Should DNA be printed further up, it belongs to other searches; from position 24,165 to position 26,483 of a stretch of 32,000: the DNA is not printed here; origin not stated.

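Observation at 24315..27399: Translationally coupled MoxR AAA+ ATPase and an unusually large CoxE-like VWA/MIDAS protein inside the ribosomal-gene neighbourhood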

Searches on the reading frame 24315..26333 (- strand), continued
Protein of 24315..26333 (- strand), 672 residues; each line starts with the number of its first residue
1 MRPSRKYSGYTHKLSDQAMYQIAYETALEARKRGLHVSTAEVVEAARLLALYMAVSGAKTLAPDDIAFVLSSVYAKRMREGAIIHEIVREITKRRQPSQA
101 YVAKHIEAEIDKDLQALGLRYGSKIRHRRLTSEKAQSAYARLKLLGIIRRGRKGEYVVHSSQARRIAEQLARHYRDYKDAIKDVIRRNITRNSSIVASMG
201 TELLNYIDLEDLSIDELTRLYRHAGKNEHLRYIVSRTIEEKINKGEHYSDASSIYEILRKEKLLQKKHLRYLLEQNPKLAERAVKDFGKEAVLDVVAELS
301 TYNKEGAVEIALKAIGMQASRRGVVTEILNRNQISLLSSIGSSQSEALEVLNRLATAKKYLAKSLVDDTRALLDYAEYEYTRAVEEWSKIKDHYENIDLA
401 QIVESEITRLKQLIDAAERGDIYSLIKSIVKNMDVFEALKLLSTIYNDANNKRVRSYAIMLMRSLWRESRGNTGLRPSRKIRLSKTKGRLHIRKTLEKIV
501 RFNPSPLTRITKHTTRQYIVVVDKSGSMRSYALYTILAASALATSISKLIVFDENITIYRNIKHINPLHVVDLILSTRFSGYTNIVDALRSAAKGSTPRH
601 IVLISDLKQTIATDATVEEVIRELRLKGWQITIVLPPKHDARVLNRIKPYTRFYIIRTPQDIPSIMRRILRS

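Call 94: list_cluster_members(proteins=[P0192, P0193, P0194, P0197, P0199, P0202, P0205, P0216, P0221, P0229])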
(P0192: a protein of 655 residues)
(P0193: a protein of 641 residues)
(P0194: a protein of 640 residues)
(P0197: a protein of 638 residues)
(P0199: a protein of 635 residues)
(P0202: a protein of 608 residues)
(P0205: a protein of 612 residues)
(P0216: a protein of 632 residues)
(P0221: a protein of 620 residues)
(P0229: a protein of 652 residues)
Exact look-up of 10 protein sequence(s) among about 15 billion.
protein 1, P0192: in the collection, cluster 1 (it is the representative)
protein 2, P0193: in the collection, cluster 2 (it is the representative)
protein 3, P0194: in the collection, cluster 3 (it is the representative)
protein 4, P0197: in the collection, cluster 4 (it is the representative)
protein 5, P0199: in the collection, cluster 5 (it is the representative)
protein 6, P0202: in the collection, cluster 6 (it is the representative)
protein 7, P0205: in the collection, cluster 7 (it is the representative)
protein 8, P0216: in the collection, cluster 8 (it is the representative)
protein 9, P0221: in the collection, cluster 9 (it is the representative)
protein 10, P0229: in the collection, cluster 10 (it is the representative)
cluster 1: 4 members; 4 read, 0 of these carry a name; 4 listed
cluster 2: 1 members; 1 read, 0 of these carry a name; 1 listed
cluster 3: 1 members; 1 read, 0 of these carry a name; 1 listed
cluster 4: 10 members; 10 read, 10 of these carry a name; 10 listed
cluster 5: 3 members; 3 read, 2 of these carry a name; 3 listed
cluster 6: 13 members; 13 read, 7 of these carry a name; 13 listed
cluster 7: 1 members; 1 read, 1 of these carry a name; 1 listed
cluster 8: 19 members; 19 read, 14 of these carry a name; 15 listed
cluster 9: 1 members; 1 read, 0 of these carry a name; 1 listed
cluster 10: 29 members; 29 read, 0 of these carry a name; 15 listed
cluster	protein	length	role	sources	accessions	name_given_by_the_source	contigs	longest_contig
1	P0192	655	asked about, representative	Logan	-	-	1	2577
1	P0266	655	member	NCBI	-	-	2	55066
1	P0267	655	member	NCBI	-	-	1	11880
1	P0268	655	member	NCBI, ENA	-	-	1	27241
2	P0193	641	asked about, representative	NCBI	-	-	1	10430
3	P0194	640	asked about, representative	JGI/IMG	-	-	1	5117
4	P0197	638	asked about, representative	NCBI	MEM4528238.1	MAG: VWA domain-containing protein [Desulfurococcaceae archaeon]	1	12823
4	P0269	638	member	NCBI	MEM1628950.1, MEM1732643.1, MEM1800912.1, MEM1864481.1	MAG: VWA domain-containing protein [Desulfurococcaceae archaeon]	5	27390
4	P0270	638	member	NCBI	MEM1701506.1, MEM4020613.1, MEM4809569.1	MAG: VWA domain-containing protein [Desulfurococcaceae archaeon]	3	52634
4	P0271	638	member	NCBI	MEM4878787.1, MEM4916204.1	MAG: VWA domain-containing protein [Desulfurococcaceae archaeon]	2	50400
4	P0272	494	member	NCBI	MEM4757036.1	MAG: VWA domain-containing protein, partial [Desulfurococcaceae archaeon]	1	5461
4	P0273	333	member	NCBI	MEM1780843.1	MAG: hypothetical protein QXQ17_06835, partial [Desulfurococcaceae archaeon]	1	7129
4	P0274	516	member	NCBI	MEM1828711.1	MAG: VWA domain-containing protein, partial [Desulfurococcaceae archaeon]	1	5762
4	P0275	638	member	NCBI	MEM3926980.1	MAG: VWA domain-containing protein [Desulfurococcaceae archaeon]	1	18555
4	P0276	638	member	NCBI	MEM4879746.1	MAG: VWA domain-containing protein [Desulfurococcaceae archaeon]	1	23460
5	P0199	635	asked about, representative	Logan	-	-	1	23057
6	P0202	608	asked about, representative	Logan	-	-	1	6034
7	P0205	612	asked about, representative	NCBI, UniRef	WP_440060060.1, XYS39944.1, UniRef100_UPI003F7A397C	VWA domain-containing protein [Thermogladius sp. 4427co] | vWA domain-containing protein n=1 Tax=Thermogladius sp. 4427co TaxID=3450718 ...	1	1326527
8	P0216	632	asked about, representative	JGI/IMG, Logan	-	hypothetical protein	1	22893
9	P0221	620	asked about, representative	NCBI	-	-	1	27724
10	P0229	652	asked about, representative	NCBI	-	-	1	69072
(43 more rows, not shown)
